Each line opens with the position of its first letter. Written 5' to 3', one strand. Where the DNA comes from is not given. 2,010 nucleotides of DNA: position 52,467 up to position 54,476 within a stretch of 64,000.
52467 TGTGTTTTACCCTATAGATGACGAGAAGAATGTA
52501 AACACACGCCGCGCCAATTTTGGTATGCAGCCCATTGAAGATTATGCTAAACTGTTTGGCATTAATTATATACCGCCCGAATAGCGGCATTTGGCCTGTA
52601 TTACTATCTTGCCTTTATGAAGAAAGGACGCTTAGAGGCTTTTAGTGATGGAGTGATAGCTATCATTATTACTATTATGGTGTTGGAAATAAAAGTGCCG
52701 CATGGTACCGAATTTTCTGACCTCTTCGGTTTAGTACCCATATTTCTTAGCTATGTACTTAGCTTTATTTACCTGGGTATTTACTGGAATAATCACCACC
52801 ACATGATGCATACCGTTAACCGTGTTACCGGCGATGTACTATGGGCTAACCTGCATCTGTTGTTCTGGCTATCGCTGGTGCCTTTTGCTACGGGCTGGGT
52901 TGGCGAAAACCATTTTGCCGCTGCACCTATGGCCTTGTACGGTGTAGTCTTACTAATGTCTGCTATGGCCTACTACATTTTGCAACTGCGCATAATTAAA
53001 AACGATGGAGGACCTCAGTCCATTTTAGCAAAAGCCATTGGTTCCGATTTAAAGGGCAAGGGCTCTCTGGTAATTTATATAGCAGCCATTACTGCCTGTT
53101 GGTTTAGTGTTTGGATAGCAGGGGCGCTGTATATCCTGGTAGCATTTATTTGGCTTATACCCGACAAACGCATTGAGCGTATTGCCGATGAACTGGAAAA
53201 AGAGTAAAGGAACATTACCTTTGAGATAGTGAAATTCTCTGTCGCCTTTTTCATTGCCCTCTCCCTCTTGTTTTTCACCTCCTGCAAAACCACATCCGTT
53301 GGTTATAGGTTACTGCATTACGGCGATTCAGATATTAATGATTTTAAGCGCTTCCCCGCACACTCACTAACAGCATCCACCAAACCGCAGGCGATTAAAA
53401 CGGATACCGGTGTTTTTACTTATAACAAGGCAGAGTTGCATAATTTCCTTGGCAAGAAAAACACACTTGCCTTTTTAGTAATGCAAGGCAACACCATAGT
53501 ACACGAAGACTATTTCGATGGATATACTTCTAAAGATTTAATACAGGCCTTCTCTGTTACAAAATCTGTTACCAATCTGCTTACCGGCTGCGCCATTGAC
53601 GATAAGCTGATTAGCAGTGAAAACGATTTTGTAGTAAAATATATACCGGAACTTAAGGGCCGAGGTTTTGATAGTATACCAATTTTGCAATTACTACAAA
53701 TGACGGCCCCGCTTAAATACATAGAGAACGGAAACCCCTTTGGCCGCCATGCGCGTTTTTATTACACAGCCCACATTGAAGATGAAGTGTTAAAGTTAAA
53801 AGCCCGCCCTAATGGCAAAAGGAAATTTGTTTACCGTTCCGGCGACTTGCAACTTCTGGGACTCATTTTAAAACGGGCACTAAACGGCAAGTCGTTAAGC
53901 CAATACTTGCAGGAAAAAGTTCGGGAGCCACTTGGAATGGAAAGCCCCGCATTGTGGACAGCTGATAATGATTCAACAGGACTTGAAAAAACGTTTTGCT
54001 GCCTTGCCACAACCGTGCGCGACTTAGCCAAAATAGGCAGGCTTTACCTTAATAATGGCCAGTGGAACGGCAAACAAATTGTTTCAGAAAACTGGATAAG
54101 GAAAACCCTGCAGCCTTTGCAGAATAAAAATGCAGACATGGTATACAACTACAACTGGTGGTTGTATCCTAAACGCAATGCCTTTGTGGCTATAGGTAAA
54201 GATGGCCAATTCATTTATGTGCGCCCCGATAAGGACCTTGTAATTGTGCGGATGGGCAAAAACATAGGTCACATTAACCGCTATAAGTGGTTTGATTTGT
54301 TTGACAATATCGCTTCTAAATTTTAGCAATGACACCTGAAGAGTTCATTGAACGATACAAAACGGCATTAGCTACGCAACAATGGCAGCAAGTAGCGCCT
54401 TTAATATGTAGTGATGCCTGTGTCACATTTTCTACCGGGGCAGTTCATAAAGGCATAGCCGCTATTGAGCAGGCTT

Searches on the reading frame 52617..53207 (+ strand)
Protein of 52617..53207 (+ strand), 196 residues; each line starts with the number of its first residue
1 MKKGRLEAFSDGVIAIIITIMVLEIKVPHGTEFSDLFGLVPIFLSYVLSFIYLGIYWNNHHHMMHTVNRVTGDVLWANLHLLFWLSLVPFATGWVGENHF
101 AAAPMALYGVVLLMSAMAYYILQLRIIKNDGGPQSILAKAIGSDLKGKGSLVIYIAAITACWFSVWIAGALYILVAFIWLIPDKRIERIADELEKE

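Call 85: search_protein_families(library=pfam, proteins=[window:52617-53207:+], max_evalue=0.0001)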
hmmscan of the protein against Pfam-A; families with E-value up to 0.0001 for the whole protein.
window:52617-53207:+ (196 aa): 1 family
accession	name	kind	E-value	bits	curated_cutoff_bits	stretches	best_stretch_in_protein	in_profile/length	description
PF06736.16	TMEM175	-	7e-33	113.4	25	1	5-89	1-88/88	Endosomal/lysosomal potassium channel TMEM175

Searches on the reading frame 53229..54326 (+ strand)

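Call 85: search_protein_families(library=pfam, proteins=[window:53229-54326:+], max_evalue=0.0001)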
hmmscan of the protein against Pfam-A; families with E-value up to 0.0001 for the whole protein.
window:53229-54326:+ (365 aa): 1 family
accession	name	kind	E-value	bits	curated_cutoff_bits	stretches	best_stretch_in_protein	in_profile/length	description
PF00144.29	Beta-lactamase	-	2.8e-28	99.5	27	1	79-342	16-307/329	Beta-lactamase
